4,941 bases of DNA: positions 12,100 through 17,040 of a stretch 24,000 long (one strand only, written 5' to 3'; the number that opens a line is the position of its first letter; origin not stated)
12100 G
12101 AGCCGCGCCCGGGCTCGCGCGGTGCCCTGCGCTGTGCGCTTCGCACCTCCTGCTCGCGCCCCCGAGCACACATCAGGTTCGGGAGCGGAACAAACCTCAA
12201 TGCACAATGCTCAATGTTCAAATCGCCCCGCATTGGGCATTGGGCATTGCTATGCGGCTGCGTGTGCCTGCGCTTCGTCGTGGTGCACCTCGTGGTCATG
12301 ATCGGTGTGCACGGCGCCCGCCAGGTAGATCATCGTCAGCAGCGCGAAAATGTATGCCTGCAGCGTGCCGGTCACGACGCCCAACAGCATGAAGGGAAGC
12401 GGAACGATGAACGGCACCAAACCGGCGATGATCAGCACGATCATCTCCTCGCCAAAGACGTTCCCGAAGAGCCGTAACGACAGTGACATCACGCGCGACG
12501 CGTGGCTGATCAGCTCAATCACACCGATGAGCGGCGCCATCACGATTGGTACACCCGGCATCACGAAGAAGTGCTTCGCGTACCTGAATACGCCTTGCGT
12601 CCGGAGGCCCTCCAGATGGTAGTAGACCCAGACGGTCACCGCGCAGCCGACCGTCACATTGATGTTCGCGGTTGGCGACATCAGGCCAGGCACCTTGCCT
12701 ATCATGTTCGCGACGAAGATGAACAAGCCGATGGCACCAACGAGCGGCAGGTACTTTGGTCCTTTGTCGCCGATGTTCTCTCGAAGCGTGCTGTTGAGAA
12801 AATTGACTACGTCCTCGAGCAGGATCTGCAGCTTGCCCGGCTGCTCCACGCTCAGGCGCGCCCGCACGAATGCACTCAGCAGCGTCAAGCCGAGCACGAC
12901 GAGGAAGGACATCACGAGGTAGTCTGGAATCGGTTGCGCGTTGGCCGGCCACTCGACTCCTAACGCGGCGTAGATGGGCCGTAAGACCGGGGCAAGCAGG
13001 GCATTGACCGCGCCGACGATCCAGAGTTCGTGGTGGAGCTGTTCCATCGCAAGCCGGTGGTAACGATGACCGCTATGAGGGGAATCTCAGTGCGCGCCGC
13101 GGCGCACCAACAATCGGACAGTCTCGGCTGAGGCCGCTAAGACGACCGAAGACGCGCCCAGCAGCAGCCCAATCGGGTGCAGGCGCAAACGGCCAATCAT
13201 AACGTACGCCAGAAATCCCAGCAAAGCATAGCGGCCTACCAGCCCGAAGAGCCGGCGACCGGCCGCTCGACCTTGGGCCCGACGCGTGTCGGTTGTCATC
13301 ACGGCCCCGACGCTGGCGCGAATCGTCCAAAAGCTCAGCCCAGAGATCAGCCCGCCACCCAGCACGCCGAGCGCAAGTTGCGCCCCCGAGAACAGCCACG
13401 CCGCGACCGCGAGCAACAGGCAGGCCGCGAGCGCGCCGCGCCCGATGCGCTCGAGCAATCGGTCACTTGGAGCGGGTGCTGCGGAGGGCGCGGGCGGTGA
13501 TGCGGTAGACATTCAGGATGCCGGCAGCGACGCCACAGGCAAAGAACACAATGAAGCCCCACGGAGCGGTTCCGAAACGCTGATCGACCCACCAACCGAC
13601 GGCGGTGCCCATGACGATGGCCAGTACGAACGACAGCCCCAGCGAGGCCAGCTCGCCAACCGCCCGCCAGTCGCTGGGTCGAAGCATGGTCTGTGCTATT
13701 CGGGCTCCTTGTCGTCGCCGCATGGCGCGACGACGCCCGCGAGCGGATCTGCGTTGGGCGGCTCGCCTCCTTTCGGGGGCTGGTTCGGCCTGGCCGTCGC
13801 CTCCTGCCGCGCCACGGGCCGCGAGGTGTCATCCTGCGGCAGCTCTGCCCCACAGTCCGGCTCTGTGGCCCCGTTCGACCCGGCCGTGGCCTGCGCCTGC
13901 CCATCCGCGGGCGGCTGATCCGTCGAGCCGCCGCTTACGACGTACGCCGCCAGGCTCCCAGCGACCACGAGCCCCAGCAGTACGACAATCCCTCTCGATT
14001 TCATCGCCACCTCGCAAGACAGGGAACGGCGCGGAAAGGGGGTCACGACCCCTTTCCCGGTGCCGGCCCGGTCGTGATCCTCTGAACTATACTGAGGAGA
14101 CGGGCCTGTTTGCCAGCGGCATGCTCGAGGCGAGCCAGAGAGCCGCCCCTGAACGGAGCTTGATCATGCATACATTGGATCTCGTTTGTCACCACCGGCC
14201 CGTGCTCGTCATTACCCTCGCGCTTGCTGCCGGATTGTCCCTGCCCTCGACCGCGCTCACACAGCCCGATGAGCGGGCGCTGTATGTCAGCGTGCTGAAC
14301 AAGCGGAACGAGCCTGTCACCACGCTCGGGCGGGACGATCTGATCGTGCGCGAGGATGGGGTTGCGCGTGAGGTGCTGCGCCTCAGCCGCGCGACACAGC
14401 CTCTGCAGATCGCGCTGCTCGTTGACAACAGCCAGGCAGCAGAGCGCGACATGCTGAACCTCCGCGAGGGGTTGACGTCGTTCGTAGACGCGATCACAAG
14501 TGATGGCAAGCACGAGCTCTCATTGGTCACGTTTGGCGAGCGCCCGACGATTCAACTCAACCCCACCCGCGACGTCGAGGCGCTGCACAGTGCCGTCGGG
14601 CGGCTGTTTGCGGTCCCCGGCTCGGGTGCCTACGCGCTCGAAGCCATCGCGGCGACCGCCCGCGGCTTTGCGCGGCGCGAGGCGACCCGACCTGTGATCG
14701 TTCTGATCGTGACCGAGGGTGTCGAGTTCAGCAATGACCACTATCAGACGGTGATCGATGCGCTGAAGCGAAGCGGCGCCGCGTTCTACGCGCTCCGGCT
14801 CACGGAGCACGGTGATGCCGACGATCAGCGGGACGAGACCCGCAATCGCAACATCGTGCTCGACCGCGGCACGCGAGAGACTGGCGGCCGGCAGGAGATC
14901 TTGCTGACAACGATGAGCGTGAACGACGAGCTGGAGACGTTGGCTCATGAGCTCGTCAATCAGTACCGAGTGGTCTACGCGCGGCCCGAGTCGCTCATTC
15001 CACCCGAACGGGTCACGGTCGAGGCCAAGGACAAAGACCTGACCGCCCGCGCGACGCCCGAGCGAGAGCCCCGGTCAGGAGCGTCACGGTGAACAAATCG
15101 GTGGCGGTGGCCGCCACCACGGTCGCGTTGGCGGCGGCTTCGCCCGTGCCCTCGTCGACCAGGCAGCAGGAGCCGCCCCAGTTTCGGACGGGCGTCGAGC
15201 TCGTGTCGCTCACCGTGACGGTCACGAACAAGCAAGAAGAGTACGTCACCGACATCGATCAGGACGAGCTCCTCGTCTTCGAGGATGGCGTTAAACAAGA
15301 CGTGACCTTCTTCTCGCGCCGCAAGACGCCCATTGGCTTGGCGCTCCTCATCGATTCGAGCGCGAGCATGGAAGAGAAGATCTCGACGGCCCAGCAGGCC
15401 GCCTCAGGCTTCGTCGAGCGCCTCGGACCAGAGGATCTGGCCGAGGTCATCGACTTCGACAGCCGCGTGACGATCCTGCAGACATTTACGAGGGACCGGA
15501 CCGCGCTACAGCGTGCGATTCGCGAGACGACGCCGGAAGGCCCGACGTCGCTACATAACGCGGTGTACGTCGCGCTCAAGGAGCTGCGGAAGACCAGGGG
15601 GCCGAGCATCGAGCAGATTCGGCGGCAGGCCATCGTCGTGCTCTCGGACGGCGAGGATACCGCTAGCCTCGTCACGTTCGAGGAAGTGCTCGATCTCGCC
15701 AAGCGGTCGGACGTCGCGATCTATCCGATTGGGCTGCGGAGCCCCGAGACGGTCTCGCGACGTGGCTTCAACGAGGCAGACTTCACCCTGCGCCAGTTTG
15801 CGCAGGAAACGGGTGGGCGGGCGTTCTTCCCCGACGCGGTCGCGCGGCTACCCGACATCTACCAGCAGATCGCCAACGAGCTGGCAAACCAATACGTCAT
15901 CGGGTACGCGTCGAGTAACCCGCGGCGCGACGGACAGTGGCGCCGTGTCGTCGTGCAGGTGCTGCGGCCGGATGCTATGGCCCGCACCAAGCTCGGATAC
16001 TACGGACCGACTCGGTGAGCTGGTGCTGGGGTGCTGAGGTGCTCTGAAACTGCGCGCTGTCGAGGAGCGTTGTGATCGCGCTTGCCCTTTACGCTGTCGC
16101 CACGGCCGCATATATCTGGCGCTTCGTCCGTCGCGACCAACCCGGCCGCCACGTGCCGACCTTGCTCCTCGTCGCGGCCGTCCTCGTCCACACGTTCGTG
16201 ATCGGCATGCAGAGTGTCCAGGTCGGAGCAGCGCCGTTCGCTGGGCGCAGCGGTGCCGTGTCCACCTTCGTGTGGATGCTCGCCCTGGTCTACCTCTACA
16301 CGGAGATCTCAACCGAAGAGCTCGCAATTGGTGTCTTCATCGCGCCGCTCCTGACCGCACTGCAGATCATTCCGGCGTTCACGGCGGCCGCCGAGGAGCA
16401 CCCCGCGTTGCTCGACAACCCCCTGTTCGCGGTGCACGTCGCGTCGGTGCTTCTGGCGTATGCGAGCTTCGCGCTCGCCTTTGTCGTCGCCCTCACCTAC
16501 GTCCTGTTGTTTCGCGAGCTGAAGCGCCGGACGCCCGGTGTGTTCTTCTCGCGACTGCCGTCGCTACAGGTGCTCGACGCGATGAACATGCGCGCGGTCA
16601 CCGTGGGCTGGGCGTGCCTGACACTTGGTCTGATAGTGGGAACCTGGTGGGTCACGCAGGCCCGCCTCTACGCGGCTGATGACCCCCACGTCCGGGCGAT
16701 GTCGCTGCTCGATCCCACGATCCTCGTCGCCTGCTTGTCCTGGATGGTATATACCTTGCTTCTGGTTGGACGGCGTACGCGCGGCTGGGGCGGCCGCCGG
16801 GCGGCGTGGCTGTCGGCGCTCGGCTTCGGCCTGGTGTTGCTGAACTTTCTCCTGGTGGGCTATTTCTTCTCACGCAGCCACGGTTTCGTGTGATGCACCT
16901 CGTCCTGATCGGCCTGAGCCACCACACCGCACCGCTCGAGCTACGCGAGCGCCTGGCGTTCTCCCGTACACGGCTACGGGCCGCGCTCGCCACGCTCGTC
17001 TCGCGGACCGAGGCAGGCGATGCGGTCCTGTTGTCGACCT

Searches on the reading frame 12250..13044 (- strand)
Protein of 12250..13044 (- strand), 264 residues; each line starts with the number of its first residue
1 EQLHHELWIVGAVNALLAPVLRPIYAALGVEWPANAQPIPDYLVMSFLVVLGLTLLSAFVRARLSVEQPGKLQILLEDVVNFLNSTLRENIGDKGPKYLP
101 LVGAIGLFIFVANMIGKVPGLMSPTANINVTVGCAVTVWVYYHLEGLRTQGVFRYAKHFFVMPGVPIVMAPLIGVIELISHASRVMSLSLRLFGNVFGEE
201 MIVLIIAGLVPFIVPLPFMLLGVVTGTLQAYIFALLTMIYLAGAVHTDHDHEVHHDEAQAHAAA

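Call 41: search_protein_families(library=pfam, proteins=[window:12250-13044:-], max_evalue=0.00001)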
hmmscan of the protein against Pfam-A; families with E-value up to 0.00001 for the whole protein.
window:12250-13044:- (264 aa): 1 family
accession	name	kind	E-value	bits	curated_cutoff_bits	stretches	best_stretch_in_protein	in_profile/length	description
PF00119.25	ATP-synt_A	-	6.6e-52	176.9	33.9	1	44-241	2-216/217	ATP synthase A chain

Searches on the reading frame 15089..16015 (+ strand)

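Call 40: search_protein_families(library=pfam, proteins=[window:15089-16015:+], max_evalue=0.00001)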
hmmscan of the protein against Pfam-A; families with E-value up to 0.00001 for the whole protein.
window:15089-16015:+ (309 aa): 3 families
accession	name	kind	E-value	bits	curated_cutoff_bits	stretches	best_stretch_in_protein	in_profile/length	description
PF13519.12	VWA_2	-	8.4e-17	62.2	27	1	85-189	2-107/107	von Willebrand factor type A domain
PF00092.34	VWA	-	2.6e-15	57.5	23.8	1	84-260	2-174/174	von Willebrand factor type A domain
PF05762.20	VWA_CoxE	-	7.4e-06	26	26.4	0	72-204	46-175/222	VWA domain containing CoxE-like protein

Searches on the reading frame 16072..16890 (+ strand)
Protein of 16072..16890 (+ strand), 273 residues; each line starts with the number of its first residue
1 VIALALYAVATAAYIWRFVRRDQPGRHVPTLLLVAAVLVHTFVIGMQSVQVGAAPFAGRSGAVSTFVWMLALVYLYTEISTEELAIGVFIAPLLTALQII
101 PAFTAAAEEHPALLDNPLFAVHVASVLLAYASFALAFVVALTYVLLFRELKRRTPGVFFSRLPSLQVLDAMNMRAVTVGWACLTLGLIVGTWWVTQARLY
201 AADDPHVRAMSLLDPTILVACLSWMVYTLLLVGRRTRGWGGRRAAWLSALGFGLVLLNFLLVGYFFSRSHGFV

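Call 41: search_protein_families(library=pfam, proteins=[window:16072-16890:+], max_evalue=0.00001)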
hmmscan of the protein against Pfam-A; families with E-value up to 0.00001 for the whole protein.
window:16072-16890:+ (273 aa): 1 family
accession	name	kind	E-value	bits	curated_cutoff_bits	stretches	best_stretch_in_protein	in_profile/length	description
PF01578.25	Cytochrom_C_asm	-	2.2e-24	86.7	29.9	1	62-264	7-206/212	Cytochrome C assembly protein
